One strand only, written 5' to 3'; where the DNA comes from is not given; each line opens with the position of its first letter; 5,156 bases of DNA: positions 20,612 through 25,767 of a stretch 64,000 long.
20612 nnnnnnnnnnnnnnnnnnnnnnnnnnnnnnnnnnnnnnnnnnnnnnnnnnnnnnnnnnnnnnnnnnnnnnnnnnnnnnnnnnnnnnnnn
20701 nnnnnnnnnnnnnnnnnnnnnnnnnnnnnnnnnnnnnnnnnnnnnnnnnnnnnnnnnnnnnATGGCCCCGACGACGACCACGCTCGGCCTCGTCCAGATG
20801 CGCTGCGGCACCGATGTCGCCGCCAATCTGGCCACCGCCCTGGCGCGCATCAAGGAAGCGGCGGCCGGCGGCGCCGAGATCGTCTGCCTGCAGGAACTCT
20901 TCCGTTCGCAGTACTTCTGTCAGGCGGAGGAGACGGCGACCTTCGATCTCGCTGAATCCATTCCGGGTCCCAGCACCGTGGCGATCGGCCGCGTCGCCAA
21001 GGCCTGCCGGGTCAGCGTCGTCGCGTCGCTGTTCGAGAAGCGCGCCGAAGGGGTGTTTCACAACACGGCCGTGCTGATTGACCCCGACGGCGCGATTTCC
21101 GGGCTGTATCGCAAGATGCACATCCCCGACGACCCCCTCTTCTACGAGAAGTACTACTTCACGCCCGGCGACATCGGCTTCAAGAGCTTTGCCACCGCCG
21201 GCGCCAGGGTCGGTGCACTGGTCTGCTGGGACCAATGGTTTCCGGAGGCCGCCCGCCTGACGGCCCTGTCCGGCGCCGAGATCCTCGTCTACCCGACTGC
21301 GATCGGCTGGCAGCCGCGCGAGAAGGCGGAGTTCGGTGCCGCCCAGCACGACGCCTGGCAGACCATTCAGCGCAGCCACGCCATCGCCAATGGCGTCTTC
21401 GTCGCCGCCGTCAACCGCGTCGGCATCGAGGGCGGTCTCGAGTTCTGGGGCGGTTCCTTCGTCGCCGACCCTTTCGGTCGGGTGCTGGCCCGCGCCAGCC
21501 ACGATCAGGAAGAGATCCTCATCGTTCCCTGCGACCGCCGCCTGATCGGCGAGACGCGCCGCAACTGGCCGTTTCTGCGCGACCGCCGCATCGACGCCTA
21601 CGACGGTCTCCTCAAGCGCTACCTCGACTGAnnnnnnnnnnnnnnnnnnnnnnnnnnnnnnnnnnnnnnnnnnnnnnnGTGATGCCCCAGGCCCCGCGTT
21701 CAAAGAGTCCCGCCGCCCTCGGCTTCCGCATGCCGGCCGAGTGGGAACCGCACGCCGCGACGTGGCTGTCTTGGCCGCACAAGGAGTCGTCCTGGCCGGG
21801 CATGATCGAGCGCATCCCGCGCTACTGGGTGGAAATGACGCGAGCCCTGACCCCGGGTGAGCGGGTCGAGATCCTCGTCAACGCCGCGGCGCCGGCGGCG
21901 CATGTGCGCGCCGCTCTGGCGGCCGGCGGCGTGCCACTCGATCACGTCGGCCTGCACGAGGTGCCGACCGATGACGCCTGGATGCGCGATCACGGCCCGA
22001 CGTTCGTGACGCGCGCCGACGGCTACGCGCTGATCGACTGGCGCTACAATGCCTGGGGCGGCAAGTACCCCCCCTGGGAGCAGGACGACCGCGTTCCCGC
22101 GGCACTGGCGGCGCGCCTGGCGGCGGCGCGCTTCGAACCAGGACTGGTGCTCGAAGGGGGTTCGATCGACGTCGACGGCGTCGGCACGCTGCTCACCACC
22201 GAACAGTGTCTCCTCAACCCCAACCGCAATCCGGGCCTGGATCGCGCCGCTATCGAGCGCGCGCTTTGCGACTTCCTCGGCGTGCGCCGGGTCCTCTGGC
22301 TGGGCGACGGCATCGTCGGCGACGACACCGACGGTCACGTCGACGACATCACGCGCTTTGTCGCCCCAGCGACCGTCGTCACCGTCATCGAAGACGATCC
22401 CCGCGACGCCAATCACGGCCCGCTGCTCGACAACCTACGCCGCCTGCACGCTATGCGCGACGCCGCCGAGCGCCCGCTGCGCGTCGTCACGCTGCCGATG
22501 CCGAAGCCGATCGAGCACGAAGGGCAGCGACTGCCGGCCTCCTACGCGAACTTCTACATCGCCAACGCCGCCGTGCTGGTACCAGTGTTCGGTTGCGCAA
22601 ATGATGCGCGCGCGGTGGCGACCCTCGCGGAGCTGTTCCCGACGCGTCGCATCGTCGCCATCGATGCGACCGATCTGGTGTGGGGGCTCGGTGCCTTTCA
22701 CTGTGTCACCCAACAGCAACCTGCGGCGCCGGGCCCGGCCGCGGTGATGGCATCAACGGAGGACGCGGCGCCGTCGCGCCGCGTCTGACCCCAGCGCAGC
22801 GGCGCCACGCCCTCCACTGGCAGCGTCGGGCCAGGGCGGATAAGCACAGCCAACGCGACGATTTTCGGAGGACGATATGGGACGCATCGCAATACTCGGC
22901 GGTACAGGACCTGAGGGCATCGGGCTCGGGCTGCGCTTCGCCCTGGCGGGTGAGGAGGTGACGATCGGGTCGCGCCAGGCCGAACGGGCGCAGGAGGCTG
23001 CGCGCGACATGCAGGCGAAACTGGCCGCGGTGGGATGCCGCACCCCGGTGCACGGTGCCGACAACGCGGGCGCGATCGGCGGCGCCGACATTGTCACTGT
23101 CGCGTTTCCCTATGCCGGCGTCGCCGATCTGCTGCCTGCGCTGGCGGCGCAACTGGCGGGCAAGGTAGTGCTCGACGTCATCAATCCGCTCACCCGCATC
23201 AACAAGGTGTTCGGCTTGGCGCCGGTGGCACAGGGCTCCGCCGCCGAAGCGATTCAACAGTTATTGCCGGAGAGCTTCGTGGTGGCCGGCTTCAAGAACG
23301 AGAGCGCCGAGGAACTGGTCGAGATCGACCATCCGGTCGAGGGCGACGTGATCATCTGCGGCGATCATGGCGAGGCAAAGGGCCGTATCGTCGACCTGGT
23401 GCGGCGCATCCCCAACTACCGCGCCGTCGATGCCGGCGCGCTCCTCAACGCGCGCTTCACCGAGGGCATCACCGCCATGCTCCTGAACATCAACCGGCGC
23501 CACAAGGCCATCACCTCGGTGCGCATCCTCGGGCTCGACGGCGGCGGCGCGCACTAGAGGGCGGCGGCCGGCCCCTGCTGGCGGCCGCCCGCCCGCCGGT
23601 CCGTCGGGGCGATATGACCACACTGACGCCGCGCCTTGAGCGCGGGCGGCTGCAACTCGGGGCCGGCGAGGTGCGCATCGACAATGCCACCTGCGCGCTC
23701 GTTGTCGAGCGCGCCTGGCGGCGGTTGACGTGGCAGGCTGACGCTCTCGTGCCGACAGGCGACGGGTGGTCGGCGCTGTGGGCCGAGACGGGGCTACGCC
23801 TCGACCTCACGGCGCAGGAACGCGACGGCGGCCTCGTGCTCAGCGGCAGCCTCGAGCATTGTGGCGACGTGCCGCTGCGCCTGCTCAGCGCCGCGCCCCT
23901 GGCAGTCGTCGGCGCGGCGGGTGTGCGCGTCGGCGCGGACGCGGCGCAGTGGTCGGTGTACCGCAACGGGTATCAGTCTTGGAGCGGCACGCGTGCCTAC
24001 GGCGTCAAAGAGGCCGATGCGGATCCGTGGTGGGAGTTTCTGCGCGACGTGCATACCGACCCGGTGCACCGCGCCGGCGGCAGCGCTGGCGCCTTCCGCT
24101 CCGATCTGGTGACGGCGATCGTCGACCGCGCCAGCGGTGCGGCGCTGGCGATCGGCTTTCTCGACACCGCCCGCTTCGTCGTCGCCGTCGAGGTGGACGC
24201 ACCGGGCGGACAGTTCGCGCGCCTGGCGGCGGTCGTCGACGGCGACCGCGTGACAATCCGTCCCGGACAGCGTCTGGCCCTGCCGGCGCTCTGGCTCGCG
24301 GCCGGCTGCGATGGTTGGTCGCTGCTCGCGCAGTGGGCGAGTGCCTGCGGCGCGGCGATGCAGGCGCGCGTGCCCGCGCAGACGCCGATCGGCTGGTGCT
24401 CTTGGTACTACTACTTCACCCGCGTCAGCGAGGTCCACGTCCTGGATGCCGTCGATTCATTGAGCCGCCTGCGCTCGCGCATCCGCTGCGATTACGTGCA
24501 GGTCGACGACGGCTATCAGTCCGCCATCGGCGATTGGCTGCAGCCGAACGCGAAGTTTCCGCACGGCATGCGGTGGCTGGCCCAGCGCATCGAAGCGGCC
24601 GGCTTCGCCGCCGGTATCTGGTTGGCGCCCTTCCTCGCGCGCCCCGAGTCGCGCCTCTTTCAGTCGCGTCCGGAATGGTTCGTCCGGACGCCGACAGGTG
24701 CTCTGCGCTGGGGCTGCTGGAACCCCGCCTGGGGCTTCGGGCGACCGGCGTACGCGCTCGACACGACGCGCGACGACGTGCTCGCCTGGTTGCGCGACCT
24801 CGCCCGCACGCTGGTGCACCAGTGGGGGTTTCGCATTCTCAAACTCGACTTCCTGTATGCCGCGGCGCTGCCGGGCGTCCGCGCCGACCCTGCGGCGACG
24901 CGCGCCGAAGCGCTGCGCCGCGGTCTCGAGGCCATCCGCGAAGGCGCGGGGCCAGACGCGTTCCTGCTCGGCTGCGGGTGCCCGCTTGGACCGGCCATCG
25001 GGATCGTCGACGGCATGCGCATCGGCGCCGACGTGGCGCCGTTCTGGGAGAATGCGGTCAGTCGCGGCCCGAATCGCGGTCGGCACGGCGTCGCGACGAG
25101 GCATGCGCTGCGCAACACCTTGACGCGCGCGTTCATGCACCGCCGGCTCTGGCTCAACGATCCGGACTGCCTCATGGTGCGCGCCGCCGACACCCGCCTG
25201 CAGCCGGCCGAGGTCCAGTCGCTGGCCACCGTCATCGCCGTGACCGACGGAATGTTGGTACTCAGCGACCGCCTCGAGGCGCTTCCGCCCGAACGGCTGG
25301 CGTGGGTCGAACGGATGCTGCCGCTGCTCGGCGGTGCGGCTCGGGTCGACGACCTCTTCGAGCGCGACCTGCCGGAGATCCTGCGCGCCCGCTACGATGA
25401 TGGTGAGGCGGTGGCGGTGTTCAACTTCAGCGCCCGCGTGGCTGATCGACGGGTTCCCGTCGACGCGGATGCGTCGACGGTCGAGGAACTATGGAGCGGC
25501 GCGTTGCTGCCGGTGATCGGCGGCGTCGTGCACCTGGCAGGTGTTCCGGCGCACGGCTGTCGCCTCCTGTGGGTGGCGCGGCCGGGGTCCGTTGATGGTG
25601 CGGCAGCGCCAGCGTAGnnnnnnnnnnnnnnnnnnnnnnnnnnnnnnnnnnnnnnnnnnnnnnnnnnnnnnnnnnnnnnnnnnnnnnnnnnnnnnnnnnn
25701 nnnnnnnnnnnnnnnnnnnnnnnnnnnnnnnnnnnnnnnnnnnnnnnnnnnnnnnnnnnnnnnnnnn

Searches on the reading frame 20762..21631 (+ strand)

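Call 18: search_protein_families(library=pfam, proteins=[window:20762-21631:+], max_evalue=0.001)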
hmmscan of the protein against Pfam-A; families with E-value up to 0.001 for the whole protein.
window:20762-21631:+ (289 aa): 1 family
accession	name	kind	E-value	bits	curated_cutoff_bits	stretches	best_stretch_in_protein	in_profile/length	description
PF00795.27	CN_hydrolase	-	2.9e-63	214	23.2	1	8-267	2-256/256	Carbon-nitrogen hydrolase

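Call 66: search_protein_families(library=padloc, proteins=[window:20762-21631:+], max_evalue=0.00001)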
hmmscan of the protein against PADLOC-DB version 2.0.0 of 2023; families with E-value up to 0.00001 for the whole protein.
window:20762-21631:+ (289 aa): 0 families

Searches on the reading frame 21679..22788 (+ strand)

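Call 18: search_protein_families(library=pfam, proteins=[window:21679-22788:+], max_evalue=0.001)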
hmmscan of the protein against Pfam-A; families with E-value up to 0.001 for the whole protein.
window:21679-22788:+ (369 aa): 1 family
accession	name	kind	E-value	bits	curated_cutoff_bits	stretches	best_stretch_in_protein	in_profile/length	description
PF04371.20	PAD_porph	-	4.9e-127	424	25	1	17-348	1-321/321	Porphyromonas-type peptidyl-arginine deiminase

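Call 66: search_protein_families(library=padloc, proteins=[window:21679-22788:+], max_evalue=0.00001)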
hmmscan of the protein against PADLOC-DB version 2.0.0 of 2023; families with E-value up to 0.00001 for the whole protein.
window:21679-22788:+ (369 aa): 0 families

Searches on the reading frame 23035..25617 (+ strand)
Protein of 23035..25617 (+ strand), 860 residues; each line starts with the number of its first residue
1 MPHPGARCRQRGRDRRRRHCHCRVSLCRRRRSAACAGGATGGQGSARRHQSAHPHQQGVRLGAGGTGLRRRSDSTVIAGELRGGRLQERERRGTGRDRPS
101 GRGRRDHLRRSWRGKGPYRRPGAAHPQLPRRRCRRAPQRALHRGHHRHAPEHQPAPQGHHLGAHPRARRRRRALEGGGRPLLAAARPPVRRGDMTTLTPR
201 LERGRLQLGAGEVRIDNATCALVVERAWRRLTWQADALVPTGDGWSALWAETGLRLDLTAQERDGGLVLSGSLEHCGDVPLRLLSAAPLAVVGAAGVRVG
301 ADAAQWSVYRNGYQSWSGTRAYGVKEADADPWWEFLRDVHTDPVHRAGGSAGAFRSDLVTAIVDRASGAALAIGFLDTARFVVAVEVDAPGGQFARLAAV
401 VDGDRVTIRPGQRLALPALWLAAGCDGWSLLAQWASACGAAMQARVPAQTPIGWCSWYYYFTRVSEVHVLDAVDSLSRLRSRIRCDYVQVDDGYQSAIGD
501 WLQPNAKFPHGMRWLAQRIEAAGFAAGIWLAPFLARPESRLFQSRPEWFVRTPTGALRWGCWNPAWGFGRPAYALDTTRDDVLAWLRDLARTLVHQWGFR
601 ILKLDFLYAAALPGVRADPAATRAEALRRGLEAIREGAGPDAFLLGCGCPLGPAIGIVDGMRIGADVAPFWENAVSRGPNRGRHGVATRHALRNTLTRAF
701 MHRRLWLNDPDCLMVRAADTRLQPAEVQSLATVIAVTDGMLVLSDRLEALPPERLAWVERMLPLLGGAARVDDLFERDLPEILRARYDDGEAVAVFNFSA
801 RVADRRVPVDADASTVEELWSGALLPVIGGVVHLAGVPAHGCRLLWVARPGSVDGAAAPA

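Call 18: search_protein_families(library=pfam, proteins=[window:23035-25617:+], max_evalue=0.001)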
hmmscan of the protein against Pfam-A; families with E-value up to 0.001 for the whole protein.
window:23035-25617:+ (860 aa): 1 family
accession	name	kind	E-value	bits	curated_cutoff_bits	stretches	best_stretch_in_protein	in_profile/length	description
PF02065.24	Melibiase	-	5.3e-10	39.3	27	1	495-606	89-191/347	Melibiase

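Call 66: search_protein_families(library=padloc, proteins=[window:23035-25617:+], max_evalue=0.00001)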
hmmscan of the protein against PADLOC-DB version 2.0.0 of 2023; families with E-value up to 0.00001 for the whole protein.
window:23035-25617:+ (860 aa): 0 families
